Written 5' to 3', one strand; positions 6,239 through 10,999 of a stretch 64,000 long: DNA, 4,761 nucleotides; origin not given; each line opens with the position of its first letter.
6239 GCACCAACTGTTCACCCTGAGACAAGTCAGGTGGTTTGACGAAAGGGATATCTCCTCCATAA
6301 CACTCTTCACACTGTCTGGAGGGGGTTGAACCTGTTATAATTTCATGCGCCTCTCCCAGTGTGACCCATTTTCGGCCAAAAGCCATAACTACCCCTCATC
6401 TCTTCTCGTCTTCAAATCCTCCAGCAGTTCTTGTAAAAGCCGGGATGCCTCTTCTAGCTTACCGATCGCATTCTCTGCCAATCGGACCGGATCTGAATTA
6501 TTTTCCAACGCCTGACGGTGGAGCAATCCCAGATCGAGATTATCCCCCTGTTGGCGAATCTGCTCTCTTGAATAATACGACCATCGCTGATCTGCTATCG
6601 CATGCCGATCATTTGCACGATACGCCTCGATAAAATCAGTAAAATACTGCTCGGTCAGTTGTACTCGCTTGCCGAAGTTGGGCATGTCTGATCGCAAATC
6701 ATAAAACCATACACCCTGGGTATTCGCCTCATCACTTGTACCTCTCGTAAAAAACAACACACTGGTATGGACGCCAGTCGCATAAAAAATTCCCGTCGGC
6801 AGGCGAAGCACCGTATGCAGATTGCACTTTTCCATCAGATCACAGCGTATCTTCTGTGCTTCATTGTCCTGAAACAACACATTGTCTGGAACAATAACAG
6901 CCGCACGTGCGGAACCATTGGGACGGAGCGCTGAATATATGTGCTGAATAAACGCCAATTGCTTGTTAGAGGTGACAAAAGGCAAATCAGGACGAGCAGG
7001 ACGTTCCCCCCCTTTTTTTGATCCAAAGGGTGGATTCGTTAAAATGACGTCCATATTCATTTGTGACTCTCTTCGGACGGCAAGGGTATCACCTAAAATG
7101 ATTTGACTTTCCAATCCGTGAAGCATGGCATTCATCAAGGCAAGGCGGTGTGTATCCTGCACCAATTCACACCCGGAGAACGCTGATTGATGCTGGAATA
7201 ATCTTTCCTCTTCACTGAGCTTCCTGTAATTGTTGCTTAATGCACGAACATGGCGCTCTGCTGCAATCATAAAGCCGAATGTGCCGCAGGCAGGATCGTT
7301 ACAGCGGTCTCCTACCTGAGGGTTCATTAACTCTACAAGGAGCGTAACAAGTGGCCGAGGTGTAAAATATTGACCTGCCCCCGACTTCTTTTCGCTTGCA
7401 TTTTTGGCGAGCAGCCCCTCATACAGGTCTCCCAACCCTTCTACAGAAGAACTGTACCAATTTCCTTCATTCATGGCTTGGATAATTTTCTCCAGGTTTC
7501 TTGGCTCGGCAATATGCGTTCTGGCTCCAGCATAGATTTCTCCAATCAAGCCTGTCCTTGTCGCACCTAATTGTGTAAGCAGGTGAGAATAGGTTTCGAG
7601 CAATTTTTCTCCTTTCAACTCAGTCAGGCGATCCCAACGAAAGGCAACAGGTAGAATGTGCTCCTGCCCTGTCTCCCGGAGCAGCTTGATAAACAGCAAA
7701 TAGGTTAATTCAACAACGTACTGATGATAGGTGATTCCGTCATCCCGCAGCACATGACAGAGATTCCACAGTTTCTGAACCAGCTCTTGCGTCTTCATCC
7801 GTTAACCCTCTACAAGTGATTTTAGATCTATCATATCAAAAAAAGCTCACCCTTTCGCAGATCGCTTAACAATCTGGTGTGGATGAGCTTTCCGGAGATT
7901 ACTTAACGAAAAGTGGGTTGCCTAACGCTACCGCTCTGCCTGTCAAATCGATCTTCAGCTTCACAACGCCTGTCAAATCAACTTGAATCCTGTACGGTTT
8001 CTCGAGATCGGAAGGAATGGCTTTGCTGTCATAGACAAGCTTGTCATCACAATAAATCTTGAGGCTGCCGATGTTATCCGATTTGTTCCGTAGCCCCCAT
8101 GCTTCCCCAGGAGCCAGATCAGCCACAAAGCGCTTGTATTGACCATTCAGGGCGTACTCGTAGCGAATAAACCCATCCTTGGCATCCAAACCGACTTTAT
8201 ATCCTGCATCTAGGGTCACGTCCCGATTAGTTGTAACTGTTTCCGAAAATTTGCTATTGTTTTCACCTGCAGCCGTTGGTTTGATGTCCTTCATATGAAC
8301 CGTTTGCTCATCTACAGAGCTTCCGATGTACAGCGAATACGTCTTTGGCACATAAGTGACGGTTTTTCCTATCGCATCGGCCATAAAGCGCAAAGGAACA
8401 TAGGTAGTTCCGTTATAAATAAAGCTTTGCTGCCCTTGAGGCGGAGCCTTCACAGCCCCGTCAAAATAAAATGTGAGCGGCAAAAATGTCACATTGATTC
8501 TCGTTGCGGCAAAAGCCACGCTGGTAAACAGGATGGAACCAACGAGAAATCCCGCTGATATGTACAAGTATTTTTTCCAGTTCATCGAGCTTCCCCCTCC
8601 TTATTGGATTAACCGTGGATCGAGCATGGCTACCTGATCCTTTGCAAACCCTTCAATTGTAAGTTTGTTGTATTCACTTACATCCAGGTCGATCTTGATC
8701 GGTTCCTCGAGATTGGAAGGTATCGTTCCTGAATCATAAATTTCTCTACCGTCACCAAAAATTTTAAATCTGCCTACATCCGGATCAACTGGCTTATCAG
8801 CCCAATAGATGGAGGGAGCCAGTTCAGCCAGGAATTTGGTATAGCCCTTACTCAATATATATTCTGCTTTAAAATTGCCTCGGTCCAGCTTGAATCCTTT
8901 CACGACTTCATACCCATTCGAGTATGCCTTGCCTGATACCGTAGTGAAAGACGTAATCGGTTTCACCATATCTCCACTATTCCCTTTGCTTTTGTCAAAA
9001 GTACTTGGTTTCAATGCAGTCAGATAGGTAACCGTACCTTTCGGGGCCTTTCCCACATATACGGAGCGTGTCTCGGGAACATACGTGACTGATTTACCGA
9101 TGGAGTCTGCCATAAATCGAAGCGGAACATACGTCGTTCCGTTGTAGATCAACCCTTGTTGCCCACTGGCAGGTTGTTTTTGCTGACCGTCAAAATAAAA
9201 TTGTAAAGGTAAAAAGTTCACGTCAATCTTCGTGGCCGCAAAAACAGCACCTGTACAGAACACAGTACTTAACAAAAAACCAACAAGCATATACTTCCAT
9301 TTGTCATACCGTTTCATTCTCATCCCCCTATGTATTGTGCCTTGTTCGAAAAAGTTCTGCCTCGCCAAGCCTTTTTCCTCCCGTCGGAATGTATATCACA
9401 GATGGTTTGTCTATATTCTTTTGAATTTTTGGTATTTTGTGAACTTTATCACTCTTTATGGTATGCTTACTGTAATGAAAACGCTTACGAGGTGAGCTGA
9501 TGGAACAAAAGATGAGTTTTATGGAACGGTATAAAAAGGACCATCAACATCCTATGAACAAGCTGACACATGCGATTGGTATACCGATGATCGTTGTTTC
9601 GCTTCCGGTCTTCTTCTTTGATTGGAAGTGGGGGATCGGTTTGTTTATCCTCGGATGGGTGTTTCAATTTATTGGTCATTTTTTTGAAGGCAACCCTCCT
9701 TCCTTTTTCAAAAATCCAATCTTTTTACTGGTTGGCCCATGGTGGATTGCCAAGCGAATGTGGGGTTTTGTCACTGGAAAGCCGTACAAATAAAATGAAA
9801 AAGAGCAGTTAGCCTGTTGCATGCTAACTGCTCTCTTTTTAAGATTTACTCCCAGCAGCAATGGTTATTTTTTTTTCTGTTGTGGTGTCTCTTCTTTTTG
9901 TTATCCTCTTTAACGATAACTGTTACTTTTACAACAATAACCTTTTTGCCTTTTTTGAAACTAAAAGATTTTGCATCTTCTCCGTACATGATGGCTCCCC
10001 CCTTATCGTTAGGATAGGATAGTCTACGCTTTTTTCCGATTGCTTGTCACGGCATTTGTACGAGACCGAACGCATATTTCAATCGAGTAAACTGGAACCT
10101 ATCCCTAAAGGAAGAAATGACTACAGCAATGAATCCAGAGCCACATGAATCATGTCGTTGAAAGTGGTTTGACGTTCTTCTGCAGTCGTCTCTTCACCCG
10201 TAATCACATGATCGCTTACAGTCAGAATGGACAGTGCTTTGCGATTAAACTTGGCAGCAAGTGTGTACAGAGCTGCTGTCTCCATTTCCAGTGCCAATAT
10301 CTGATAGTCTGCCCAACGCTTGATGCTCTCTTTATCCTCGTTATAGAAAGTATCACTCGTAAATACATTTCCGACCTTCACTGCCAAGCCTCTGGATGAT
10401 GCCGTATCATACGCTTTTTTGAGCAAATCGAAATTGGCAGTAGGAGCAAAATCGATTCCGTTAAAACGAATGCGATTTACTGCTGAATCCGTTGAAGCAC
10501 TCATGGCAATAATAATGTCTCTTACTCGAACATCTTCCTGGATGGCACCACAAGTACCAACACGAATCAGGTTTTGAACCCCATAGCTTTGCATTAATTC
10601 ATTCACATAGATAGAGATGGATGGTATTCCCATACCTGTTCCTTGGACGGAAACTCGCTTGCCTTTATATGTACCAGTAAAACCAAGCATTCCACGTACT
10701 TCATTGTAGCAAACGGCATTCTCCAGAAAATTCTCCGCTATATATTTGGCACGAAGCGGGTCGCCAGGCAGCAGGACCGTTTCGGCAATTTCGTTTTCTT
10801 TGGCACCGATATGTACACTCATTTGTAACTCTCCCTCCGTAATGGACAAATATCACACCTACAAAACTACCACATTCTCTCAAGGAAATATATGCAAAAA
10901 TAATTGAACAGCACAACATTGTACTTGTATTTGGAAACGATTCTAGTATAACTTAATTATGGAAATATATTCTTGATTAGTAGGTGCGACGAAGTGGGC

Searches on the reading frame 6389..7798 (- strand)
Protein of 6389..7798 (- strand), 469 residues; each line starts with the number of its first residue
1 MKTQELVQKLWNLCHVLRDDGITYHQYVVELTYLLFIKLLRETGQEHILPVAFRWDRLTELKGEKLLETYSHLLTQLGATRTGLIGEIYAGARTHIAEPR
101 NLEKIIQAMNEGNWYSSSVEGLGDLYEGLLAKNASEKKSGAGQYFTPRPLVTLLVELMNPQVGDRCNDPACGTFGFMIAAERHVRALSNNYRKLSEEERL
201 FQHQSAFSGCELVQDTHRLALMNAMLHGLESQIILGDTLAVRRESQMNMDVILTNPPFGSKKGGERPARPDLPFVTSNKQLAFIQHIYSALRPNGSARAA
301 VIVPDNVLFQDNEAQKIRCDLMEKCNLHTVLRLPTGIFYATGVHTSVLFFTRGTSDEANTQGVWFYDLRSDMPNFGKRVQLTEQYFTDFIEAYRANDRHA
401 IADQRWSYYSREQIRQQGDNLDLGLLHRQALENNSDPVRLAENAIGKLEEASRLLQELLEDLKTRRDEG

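Call 92: search_protein_families(library=pfam, proteins=[window:6389-7798:-], max_evalue=0.00001)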
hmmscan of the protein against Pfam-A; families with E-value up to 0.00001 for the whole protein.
window:6389-7798:- (469 aa): 4 families
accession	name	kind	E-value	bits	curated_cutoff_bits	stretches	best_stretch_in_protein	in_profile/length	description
PF02384.22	N6_Mtase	-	4.8e-69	233.5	20.4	1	121-424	5-300/311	N-6 DNA Methylase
PF12161.14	HsdM_N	-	1.2e-07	32.8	24.5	0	6-107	1-133/135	HsdM N-terminal domain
PF01170.24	UPF0020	-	1.3e-07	32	22.3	1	154-263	20-136/197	RMKL-like, methyltransferase domain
PF07669.17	Eco57I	-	2e-06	28.4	25.3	1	191-333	49-165/171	Eco57I restriction-modification methylase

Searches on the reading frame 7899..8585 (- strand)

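Call 97: search_protein_families(library=pfam, proteins=[window:7899-8585:-], max_evalue=0.0001)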
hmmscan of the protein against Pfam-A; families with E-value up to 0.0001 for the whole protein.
window:7899-8585:- (228 aa): 2 families
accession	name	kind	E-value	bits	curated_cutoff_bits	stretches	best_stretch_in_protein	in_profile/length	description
PF07833.16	Cu_amine_oxidN1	-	1.6e-07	31.7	24.2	1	52-107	11-64/108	Copper amine oxidase N-terminal domain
PF08305.17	NPCBM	-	2.1e-05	25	23.9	1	140-215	48-118/137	NPCBM/NEW2 domain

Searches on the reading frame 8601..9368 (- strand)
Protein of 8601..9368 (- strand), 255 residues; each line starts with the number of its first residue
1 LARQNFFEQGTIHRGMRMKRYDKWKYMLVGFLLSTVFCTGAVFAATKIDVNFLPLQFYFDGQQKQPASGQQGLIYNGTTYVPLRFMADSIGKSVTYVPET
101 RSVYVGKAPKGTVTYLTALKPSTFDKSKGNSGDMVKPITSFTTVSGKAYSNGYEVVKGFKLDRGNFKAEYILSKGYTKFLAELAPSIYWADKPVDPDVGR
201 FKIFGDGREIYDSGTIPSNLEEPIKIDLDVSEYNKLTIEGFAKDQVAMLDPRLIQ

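Call 97: search_protein_families(library=pfam, proteins=[window:8601-9368:-], max_evalue=0.0001)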
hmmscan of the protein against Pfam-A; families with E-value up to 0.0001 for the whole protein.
window:8601-9368:- (255 aa): 1 family
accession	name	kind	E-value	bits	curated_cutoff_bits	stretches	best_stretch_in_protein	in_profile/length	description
PF07833.16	Cu_amine_oxidN1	-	5.3e-07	30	24.2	1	67-108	8-49/108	Copper amine oxidase N-terminal domain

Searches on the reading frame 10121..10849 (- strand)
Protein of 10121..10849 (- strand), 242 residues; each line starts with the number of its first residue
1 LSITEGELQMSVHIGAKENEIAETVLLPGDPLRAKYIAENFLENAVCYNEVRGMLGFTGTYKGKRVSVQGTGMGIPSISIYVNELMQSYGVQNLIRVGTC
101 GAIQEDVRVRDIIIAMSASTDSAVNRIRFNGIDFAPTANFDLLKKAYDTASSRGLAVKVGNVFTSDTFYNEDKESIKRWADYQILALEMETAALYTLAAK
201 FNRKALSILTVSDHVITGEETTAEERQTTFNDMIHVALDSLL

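Call 97: search_protein_families(library=pfam, proteins=[window:10121-10849:-], max_evalue=0.0001)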
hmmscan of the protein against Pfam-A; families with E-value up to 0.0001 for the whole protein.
window:10121-10849:- (242 aa): 1 family
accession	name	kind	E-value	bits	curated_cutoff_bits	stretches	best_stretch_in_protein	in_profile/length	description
PF01048.26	PNP_UDP_1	-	4.6e-43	147.7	25.1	1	25-231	3-218/233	Phosphorylase superfamily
